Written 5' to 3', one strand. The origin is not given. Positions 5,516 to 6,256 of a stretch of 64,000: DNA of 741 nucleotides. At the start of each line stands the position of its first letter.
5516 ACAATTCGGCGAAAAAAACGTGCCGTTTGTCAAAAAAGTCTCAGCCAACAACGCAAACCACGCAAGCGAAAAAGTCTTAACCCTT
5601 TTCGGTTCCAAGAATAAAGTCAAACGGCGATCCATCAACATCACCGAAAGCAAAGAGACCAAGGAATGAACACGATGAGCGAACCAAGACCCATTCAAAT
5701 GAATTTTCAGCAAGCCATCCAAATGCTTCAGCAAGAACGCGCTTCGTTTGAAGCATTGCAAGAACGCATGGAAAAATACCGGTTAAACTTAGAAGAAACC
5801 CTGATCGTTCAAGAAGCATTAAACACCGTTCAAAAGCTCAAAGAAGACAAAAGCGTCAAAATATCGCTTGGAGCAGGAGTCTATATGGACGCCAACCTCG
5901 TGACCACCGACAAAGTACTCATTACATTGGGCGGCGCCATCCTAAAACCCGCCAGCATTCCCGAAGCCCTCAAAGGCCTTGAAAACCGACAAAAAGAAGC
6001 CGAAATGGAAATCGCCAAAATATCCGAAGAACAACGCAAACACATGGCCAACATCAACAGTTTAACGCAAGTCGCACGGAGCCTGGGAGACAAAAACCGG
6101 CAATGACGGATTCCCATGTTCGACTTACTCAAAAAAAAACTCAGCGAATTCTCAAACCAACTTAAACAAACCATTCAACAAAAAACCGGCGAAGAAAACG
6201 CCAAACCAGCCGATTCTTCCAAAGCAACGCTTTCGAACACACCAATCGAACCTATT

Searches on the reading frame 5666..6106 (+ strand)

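Call 39: search_protein_families(library=pfam, proteins=[window:5666-6106:+], max_evalue=0.001)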
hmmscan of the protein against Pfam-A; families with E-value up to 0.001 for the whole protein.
window:5666-6106:+ (146 aa): 1 family
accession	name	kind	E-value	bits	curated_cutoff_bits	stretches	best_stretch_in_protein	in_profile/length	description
PF02996.22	Prefoldin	-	6.6e-13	49.1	23.2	1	28-140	5-117/120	Prefoldin subunit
